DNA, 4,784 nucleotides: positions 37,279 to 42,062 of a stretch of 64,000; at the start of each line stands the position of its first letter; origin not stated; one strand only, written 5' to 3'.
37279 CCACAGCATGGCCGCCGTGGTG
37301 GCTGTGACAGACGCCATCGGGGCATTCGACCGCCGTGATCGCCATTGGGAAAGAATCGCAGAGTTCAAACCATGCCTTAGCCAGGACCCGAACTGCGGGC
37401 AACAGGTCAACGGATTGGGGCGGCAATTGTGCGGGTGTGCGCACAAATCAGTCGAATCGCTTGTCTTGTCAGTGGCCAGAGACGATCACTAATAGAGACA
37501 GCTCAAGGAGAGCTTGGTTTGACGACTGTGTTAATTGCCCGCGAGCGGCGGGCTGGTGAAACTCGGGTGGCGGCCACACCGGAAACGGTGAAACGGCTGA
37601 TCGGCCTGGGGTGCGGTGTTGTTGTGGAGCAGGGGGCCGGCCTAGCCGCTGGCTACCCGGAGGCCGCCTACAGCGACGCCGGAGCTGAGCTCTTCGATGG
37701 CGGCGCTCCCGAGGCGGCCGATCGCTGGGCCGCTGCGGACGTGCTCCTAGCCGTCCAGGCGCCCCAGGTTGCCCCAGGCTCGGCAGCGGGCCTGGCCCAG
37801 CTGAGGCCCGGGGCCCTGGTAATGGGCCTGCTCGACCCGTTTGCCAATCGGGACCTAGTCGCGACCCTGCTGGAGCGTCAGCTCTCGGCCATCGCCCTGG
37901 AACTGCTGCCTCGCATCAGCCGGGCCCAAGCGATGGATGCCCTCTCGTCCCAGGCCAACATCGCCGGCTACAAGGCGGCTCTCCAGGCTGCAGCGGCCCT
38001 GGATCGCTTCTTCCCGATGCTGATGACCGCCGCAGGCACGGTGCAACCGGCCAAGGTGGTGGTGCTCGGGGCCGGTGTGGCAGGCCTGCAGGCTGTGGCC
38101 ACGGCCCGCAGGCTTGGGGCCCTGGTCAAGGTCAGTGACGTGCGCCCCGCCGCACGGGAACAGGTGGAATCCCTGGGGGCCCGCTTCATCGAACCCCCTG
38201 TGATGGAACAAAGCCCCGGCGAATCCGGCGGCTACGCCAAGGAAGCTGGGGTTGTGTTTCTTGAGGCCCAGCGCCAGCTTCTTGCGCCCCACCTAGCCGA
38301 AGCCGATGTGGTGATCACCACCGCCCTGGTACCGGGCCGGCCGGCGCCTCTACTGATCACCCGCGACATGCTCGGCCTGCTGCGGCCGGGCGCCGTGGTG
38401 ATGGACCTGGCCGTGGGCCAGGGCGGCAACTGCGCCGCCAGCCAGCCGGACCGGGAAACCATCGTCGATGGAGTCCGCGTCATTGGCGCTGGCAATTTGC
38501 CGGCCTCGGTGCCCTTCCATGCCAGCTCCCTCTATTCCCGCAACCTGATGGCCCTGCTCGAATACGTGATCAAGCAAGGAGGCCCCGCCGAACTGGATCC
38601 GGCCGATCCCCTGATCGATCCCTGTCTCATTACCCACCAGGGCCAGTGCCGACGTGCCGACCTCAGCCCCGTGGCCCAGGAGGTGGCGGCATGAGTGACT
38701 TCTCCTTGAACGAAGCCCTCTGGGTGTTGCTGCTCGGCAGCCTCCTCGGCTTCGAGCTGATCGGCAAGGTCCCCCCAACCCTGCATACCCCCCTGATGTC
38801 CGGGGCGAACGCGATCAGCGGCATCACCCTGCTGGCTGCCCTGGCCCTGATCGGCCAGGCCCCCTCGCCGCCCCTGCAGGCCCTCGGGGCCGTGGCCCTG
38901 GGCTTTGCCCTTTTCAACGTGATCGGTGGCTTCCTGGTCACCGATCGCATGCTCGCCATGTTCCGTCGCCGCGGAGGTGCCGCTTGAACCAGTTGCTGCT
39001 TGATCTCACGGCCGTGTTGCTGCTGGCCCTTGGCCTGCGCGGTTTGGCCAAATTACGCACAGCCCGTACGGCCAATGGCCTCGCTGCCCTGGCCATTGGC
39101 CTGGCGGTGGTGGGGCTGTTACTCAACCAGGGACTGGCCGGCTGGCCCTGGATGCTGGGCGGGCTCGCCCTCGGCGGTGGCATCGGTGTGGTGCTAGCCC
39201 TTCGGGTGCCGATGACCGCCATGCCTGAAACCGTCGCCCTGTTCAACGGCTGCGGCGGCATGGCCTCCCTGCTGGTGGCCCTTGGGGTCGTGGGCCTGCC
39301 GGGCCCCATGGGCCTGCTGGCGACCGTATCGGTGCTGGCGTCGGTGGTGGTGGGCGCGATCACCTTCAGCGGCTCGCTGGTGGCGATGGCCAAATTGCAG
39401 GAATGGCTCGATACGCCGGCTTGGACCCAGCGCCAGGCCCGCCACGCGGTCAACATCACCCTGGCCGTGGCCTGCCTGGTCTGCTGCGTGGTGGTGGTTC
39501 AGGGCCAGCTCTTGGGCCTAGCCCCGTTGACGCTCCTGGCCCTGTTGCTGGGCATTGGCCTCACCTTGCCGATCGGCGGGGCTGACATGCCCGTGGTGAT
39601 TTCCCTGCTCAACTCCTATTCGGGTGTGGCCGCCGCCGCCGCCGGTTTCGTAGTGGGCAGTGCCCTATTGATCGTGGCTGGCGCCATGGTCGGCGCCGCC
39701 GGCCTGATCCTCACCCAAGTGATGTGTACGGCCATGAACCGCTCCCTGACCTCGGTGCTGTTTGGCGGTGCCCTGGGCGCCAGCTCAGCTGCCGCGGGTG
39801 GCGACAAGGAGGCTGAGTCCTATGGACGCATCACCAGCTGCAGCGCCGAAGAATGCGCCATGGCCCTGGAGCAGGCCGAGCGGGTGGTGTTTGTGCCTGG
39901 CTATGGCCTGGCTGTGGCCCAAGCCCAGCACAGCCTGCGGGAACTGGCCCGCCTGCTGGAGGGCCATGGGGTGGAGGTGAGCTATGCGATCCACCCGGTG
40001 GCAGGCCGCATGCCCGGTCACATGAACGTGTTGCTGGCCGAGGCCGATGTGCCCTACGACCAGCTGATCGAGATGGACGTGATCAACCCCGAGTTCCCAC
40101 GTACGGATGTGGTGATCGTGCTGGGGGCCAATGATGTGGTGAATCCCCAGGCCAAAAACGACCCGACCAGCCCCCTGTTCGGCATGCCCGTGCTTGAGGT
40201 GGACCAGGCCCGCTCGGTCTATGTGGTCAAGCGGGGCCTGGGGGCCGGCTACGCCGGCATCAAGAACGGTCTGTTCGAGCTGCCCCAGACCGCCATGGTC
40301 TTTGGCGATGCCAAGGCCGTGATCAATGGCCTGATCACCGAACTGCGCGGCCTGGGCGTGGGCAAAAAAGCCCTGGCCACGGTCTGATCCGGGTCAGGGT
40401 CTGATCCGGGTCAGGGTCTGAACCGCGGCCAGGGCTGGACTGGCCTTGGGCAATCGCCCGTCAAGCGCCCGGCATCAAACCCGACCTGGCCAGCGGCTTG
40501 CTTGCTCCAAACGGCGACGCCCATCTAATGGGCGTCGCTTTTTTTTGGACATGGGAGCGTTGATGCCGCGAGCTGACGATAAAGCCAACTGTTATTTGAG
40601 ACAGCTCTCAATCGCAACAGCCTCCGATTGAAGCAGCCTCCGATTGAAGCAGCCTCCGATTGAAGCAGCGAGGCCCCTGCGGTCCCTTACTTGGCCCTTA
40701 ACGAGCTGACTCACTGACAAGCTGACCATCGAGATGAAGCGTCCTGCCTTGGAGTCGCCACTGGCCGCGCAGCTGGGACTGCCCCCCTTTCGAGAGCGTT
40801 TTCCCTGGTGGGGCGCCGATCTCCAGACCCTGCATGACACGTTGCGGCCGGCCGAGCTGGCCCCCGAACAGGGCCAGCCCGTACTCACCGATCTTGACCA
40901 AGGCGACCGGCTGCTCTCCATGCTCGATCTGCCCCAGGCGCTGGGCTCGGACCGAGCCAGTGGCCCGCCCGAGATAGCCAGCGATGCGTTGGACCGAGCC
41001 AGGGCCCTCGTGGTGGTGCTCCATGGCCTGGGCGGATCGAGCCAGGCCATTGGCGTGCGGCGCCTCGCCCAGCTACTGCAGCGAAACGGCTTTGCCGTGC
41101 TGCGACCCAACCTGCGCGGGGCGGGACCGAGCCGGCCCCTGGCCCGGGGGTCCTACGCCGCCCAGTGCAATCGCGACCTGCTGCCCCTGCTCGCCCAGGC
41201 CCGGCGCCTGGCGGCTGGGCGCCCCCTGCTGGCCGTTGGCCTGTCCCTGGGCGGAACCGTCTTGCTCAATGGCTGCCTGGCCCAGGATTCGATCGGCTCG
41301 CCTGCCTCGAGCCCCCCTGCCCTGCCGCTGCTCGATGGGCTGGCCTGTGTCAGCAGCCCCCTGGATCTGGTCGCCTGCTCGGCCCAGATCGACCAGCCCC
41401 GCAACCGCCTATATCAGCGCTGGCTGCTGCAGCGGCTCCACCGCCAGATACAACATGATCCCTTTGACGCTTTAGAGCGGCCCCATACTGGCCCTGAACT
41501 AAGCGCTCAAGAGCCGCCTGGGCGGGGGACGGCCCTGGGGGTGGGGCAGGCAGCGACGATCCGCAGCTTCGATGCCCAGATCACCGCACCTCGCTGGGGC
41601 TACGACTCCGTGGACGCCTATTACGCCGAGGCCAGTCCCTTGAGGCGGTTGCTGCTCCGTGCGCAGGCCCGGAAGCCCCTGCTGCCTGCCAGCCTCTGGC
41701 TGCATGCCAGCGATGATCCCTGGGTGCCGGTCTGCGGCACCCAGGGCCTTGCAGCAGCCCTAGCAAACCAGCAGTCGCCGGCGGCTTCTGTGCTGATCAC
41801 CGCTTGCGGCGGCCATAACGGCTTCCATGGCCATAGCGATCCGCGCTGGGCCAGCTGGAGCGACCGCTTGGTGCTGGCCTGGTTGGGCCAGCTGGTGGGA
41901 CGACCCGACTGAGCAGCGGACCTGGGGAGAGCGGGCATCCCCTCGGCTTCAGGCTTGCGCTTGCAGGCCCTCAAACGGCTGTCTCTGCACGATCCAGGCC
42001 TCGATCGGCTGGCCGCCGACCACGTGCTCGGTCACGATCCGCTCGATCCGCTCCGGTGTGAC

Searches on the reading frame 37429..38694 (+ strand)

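Call 84: search_protein_families(library=pfam, proteins=[window:37429-38694:+], max_evalue=0.00001)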
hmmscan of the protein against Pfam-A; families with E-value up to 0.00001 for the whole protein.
window:37429-38694:+ (421 aa): 2 families
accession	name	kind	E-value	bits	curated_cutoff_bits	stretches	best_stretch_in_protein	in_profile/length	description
PF01262.27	AlaDh_PNT_C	-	5.1e-64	216.1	23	1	183-408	1-212/214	Alanine dehydrogenase/PNT, C-terminal domain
PF05222.21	AlaDh_PNT_N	-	6.5e-38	130.5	30.4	1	36-179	2-136/136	Alanine dehydrogenase/PNT, N-terminal domain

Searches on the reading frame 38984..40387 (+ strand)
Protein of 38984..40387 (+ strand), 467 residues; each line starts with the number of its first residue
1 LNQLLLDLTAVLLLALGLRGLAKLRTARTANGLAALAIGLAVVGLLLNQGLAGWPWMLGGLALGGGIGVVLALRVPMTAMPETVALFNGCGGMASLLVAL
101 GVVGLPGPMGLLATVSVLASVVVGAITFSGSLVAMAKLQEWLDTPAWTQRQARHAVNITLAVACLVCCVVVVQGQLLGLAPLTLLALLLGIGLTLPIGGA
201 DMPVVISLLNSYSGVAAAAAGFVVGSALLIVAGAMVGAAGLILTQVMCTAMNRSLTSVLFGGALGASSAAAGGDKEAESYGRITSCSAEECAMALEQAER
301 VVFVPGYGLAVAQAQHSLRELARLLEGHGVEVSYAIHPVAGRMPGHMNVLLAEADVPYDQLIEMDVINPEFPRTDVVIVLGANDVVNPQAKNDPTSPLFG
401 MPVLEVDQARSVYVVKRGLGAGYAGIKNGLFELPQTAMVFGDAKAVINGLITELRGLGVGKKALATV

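Call 84: search_protein_families(library=pfam, proteins=[window:38984-40387:+], max_evalue=0.00001)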
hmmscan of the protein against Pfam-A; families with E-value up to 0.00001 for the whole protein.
window:38984-40387:+ (467 aa): 1 family
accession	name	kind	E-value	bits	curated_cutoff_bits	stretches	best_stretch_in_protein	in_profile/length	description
PF02233.22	PNTB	-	8.4e-167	556.2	31.7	1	7-452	5-455/456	NAD(P) transhydrogenase beta subunit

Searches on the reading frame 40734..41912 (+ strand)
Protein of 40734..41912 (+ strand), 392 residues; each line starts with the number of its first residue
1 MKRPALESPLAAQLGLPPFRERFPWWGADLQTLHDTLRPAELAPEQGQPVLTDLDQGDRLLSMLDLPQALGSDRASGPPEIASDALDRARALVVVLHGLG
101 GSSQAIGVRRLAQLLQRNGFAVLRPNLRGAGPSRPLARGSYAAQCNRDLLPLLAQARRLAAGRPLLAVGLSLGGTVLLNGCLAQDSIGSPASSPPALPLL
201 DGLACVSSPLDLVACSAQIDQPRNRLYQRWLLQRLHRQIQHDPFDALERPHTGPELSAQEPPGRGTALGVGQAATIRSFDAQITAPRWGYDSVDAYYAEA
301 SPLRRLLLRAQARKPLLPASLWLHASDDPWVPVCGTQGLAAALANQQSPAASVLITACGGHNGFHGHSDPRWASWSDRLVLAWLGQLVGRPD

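Call 84: search_protein_families(library=pfam, proteins=[window:40734-41912:+], max_evalue=0.00001)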
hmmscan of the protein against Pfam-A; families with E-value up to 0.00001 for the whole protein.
window:40734-41912:+ (392 aa): 3 families
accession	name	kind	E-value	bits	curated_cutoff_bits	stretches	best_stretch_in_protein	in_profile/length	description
PF00561.26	Abhydrolase_1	-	5.8e-12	46.2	25.8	1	92-178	2-84/245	alpha/beta hydrolase fold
PF12146.15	Hydrolase_4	-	6.7e-11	42.4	27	1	88-185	2-98/239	Serine aminopeptidase, S33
PF12697.13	Abhydrolase_6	-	1.9e-08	35.7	26.3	1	93-370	1-211/217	Alpha/beta hydrolase family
